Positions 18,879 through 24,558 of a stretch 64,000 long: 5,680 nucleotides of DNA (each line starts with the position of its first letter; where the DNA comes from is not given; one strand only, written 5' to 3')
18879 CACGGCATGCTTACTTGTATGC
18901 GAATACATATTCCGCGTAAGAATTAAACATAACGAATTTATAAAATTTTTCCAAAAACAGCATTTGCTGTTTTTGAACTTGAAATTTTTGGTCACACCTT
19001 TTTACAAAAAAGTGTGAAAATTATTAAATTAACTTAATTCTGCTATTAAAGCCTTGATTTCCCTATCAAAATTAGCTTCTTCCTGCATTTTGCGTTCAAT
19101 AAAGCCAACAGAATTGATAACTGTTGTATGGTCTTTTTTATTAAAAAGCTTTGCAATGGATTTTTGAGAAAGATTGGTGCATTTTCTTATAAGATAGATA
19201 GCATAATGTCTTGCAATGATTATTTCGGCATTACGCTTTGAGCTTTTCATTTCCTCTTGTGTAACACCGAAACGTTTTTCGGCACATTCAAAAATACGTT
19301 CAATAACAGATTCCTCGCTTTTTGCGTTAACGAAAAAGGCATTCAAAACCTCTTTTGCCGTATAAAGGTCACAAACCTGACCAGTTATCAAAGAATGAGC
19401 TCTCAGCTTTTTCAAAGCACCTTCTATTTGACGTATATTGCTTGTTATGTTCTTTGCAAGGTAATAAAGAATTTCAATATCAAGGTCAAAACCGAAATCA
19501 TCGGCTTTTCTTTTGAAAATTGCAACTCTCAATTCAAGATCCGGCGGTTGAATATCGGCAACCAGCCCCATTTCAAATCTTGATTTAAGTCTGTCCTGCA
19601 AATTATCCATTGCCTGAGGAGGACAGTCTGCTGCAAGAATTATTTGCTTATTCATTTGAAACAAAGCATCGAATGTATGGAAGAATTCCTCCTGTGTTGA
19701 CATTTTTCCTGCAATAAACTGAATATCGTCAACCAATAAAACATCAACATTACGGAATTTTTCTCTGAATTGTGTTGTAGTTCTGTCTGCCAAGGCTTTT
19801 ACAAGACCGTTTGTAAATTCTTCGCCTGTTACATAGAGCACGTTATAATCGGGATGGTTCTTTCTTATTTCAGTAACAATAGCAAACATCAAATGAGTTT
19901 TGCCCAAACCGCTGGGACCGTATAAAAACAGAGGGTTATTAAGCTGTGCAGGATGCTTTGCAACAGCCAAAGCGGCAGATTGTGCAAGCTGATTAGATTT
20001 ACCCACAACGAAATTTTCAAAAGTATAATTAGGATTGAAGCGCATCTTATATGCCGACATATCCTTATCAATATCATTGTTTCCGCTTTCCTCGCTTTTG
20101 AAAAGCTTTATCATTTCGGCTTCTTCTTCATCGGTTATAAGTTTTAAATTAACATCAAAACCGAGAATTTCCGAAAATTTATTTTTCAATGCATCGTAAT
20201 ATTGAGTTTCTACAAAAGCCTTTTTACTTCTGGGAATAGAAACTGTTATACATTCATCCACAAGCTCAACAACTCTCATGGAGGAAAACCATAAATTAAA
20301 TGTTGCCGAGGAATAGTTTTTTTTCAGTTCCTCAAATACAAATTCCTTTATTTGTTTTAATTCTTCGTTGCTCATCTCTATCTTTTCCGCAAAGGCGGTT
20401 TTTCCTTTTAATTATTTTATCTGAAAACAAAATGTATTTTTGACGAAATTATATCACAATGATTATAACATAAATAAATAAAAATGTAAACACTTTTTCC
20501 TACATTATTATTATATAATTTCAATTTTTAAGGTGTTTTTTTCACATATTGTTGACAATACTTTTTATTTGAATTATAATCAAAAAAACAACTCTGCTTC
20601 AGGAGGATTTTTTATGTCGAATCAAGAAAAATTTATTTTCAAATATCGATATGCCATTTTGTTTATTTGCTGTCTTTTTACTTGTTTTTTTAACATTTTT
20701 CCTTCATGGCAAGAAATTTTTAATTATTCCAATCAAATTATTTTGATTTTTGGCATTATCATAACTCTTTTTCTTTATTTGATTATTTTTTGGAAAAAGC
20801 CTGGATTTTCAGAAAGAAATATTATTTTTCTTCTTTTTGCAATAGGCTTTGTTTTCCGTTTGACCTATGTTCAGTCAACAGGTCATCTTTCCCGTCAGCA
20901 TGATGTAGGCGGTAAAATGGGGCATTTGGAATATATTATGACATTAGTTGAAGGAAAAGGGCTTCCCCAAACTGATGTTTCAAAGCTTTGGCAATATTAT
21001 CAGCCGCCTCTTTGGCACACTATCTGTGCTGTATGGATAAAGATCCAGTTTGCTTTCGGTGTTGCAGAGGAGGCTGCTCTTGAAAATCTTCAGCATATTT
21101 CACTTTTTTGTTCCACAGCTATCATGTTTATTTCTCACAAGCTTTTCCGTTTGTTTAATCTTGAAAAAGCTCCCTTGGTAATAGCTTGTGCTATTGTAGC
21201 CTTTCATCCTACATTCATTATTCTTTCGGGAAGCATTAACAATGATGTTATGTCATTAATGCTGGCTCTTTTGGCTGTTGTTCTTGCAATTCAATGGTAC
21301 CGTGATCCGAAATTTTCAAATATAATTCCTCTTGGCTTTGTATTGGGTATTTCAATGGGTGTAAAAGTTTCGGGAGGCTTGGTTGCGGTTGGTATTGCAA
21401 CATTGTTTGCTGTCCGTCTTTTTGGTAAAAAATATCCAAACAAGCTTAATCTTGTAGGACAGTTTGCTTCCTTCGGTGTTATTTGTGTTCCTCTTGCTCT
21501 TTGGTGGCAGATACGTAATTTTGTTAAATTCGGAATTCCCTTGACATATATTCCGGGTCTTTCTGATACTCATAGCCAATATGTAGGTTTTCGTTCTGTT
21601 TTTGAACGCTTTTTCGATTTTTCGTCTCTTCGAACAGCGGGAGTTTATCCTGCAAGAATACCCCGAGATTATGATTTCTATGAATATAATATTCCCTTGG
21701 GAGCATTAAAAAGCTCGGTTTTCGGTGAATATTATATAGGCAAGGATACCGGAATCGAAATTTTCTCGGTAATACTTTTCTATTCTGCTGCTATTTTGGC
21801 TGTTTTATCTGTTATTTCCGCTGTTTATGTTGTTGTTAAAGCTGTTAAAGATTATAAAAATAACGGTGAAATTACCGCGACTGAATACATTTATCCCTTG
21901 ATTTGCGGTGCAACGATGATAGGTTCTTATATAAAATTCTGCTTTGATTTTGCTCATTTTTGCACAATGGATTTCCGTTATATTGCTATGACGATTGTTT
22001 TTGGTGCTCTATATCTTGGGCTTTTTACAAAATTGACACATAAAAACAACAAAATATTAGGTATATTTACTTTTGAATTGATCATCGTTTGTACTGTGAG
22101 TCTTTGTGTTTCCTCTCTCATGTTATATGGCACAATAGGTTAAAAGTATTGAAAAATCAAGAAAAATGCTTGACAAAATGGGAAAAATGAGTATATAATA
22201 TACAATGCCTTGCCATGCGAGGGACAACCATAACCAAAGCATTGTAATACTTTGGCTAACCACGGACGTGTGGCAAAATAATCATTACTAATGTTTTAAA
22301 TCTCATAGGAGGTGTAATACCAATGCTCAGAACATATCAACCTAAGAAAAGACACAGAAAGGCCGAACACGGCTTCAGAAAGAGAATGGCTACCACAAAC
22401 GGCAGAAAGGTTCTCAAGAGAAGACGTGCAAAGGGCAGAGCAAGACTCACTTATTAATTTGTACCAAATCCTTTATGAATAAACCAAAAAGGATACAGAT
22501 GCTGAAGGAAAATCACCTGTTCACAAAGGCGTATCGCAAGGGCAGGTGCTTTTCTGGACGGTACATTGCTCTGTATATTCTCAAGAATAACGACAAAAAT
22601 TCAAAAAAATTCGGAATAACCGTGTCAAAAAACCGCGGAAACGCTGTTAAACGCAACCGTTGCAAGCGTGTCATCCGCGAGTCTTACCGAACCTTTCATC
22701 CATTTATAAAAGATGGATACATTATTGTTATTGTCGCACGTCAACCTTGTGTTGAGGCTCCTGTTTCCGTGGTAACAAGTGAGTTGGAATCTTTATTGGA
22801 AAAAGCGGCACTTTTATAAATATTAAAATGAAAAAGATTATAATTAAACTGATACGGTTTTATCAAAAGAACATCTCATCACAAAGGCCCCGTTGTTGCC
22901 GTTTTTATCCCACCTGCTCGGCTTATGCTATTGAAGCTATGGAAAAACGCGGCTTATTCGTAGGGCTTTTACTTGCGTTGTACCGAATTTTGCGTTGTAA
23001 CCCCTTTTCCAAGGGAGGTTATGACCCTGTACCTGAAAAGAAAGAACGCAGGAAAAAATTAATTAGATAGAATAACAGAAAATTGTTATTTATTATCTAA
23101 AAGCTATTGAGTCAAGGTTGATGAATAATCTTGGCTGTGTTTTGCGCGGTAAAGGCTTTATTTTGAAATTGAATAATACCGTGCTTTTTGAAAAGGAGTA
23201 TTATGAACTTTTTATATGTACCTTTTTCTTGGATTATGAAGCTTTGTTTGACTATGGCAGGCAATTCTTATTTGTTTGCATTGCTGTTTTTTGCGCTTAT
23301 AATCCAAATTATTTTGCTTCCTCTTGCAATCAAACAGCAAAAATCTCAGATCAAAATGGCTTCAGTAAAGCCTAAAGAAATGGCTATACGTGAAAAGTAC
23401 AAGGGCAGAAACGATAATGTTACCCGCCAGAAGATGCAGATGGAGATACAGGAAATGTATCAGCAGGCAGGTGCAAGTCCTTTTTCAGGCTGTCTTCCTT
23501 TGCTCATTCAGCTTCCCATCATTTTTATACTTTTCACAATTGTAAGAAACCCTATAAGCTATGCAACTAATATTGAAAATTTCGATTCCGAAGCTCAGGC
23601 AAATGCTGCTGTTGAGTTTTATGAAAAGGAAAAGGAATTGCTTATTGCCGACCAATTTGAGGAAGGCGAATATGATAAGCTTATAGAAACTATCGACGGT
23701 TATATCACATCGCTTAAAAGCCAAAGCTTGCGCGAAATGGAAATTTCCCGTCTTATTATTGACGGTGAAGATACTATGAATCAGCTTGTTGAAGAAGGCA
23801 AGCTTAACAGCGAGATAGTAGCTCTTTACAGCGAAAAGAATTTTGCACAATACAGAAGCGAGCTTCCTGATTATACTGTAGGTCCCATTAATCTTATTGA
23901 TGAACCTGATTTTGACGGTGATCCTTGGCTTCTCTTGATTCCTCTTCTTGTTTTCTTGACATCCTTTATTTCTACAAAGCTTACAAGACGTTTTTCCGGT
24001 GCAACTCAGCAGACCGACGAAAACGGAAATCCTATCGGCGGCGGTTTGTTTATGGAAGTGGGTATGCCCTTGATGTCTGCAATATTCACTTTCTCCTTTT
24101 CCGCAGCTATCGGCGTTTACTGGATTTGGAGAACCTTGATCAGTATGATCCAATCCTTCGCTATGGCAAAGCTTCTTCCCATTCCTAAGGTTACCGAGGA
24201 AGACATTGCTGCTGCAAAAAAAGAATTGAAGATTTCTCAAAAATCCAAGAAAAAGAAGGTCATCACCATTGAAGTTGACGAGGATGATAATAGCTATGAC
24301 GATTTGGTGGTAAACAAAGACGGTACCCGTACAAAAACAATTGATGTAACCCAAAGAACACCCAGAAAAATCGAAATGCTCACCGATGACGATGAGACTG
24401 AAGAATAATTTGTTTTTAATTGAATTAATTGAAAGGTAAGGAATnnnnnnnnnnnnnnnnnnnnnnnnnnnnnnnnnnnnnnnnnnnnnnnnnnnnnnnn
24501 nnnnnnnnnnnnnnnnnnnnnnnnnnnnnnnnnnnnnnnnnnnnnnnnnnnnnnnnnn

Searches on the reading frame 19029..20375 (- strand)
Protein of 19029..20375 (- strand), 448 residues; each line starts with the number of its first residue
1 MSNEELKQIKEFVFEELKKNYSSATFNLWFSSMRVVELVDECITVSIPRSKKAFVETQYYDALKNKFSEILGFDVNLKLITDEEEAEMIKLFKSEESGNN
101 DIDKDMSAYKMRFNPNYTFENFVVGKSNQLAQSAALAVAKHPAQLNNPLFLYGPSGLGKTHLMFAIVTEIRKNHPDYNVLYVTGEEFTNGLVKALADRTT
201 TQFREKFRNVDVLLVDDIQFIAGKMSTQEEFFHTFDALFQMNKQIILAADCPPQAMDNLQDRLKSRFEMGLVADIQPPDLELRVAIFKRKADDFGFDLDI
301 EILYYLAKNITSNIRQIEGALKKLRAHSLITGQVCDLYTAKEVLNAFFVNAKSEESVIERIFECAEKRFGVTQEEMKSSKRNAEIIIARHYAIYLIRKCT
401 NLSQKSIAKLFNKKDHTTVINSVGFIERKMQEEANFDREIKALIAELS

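Call 35: search_protein_families(library=pfam, proteins=[window:19029-20375:-], max_evalue=0.001)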
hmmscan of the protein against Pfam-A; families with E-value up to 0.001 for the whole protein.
window:19029-20375:- (448 aa): 10 families
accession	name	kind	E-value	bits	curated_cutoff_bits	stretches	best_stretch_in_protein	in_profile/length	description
PF00308.24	Bac_DnaA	-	1.4e-65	220.8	23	1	114-273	2-161/162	Bacterial DnaA ATPAse domain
PF08299.17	Bac_DnaA_C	-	1.1e-20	73.8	31.5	1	358-423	1-66/69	Bacterial dnaA protein helix-turn-helix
PF00004.35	AAA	-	9.4e-10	39.5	21.2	1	150-268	2-124/131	ATPase family associated with various cellular activities (AAA)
PF01695.23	IstB_IS21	-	4.6e-08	33.3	24.1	1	146-248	92-191/238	IstB-like ATP binding protein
PF01637.24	ATPase_2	-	2.6e-06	27.8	33.2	1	145-255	19-122/225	ATPase domain predominantly from Archaea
PF13191.12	AAA_16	-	4.7e-05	24.4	32.6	1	124-236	3-121/167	AAA ATPase domain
PF13173.12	AAA_14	-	7.6e-05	23.2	27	1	146-234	2-80/129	AAA domain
PF04851.21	ResIII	-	0.00031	21.1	22.5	0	135-224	12-91/164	Type III restriction enzyme, res subunit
PF11638.13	DnaA_N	-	0.00035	20.7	24.6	1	13-65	7-61/65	DnaA N-terminal domain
PF13401.12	AAA_22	-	0.00063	20.5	27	0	148-196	7-59/130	AAA domain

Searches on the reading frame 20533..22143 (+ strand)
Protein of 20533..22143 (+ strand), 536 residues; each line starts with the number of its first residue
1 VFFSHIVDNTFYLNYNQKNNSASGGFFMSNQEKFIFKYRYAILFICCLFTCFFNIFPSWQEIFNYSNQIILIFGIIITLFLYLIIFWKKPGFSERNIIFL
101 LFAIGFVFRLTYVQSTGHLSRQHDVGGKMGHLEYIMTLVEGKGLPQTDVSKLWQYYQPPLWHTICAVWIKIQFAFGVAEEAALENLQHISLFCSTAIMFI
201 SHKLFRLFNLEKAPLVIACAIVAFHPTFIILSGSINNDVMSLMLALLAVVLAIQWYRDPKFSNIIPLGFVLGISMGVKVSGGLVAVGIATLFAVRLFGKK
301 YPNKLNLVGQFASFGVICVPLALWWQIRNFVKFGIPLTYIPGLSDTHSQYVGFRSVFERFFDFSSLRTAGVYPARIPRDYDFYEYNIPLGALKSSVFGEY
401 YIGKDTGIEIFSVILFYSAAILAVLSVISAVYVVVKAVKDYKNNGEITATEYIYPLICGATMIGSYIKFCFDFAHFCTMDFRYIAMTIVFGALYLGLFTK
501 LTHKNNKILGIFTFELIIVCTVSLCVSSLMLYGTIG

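Call 36: search_protein_families(library=pfam, proteins=[window:20533-22143:+], max_evalue=0.001)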
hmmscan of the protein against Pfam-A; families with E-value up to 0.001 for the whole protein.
window:20533-22143:+ (536 aa): 1 family
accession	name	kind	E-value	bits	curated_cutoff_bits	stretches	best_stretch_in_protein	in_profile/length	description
PF13231.12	PMT_2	-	0.00017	22.2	26.1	1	189-323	27-159/160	Dolichyl-phosphate-mannose-protein mannosyltransferase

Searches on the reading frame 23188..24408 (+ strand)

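Call 36: search_protein_families(library=pfam, proteins=[window:23188-24408:+], max_evalue=0.001)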
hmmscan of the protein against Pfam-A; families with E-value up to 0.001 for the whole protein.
window:23188-24408:+ (406 aa): 1 family
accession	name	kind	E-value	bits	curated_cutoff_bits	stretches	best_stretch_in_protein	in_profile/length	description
PF02096.25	60KD_IMP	-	1.7e-40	139.1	35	1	28-327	1-162/163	60Kd inner membrane protein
